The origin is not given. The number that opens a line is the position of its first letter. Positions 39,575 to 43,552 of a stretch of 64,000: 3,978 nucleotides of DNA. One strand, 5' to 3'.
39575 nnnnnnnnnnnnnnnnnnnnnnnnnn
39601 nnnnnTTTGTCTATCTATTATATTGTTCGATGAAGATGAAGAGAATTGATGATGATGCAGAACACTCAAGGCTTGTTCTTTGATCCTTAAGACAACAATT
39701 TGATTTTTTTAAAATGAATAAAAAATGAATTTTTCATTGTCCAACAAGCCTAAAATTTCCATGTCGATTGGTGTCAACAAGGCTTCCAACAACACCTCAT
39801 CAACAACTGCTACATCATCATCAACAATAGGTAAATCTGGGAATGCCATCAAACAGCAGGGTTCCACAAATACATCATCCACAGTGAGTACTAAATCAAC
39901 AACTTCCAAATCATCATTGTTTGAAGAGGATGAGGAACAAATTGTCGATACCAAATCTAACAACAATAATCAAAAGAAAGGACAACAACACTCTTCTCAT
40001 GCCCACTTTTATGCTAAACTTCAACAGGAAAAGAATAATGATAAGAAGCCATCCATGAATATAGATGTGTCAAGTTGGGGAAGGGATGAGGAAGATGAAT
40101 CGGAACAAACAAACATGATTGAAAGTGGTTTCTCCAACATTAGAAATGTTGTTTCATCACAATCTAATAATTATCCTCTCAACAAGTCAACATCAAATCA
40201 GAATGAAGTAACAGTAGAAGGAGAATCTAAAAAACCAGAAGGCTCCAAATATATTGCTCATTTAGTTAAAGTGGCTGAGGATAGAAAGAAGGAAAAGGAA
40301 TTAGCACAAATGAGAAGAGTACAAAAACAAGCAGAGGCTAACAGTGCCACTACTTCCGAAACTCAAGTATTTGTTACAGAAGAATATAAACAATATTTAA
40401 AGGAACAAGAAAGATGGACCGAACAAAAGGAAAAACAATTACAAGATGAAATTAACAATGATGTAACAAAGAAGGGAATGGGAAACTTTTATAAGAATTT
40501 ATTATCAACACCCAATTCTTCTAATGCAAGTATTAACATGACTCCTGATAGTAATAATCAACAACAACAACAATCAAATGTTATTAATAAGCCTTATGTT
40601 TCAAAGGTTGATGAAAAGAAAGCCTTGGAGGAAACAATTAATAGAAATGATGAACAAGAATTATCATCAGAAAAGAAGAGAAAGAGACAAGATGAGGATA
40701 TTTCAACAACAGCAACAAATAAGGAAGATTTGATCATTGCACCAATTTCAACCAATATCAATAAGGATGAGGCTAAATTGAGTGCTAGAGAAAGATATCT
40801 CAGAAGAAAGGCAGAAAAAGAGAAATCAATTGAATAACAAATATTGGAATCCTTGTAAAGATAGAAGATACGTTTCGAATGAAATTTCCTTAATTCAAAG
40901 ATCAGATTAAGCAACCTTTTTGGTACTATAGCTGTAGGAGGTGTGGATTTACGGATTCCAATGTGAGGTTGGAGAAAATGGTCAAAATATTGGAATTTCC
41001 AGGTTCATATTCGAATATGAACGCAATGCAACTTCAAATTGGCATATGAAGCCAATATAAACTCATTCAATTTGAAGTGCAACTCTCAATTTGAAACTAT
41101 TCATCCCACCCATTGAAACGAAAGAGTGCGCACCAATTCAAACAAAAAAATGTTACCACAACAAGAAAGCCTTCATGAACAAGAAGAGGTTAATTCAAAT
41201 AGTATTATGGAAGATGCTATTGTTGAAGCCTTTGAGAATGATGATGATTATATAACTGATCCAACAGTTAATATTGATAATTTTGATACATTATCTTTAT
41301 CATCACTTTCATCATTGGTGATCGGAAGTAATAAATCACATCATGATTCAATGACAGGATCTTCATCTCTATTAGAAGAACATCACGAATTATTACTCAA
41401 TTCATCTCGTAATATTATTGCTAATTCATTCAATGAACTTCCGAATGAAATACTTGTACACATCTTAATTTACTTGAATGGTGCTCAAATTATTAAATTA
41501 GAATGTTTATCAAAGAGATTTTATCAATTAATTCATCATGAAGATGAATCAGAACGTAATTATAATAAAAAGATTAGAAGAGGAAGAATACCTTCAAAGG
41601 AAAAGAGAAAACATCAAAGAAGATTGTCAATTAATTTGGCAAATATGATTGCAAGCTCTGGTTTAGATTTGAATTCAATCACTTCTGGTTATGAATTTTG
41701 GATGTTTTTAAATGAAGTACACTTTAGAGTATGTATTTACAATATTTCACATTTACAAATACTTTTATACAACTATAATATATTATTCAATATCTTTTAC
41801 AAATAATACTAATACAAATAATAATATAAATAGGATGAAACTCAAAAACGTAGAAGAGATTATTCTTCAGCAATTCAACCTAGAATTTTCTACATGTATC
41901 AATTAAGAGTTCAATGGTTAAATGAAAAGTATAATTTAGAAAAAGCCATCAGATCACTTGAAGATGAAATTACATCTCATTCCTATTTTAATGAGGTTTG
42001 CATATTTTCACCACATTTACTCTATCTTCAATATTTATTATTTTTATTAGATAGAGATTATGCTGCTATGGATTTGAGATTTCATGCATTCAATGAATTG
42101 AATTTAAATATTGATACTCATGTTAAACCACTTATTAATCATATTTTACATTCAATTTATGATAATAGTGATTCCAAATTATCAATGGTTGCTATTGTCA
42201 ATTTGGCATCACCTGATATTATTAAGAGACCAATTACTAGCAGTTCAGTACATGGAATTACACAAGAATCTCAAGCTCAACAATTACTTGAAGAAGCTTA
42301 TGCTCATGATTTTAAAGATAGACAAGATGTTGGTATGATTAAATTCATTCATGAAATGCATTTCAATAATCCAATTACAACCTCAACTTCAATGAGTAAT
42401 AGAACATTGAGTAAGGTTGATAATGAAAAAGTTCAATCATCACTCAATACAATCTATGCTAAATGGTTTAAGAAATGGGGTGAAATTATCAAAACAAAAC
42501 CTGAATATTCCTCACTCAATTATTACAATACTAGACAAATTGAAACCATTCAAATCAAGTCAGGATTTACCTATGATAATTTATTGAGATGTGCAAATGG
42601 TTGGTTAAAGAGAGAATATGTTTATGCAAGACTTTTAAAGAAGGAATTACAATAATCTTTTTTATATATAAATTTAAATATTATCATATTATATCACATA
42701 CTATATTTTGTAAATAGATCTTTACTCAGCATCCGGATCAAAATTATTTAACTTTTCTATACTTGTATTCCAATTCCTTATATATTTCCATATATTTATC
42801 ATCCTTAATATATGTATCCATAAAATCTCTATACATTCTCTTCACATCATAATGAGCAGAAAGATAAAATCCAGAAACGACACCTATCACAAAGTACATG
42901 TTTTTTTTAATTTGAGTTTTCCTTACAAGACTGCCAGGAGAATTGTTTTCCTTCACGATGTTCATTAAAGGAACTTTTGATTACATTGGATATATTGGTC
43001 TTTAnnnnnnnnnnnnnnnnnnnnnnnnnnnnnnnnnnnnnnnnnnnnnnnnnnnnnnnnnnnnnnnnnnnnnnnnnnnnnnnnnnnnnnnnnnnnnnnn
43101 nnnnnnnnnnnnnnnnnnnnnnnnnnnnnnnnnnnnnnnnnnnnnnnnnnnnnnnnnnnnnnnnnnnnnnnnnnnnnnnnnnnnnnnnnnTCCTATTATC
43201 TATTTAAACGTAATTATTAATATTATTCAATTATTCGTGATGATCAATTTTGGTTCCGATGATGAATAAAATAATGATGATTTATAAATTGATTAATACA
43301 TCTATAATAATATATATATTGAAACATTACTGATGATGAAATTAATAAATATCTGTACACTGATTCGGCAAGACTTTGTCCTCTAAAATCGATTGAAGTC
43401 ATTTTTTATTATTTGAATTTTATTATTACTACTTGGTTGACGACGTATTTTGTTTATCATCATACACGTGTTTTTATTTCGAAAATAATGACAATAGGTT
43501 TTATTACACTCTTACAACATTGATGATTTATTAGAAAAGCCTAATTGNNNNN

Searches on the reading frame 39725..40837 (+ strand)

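Call 13: search_protein_families(library=pfam, proteins=[window:39725-40837:+], max_evalue=0.001)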
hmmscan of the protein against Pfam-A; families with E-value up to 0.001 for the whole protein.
window:39725-40837:+ (370 aa): 1 family
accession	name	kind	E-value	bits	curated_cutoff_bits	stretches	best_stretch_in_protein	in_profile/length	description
PF09745.14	NSRP1_N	-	1.1e-12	48.5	25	1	163-250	34-121/121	Nuclear speckle splicing regulatory protein 1, N-terminal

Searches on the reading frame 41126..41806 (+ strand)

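Call 13: search_protein_families(library=pfam, proteins=[window:41126-41806:+], max_evalue=0.001)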
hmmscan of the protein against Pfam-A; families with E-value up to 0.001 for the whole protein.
window:41126-41806:+ (226 aa): 2 families
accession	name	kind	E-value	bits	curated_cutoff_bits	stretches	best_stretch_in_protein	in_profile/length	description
PF12937.12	F-box-like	-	1e-07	32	24.3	1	102-139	1-38/47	F-box-like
PF00646.38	F-box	-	2.5e-06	27.6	20.5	1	103-138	2-37/43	F-box domain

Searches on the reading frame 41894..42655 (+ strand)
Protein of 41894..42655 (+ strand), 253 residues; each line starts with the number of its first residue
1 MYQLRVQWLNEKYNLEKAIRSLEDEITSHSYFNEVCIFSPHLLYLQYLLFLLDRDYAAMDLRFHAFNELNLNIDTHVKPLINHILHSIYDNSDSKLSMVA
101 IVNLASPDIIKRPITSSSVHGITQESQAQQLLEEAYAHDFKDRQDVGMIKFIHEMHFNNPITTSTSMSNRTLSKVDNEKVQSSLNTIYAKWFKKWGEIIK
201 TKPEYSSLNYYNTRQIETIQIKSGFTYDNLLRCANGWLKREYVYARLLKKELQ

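Call 13: search_protein_families(library=pfam, proteins=[window:41894-42655:+], max_evalue=0.001)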
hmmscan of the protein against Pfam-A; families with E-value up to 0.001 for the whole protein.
window:41894-42655:+ (253 aa): 0 families

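Call 37: find_encoding_contigs(protein=window:41894-42655:+, flank=10000, max_places=10)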
Protein window:41894-42655:+ (253 aa): no gene with exactly this product is on record in the collection.

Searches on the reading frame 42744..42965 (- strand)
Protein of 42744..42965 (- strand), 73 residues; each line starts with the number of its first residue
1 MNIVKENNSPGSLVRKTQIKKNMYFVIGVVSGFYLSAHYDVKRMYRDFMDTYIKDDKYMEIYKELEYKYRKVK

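Call 26: find_encoding_contigs(protein=window:42744-42965:-, flank=10000, max_places=10)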
Protein window:42744-42965:- (73 aa): no gene with exactly this product is on record in the collection.

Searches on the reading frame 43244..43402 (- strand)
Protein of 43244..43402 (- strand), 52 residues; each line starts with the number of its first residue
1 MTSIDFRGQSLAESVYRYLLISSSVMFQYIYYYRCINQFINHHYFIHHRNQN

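Call 35: find_encoding_contigs(protein=window:43244-43402:-, flank=10000, max_places=10)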
Protein window:43244-43402:- (52 aa): no gene with exactly this product is on record in the collection.
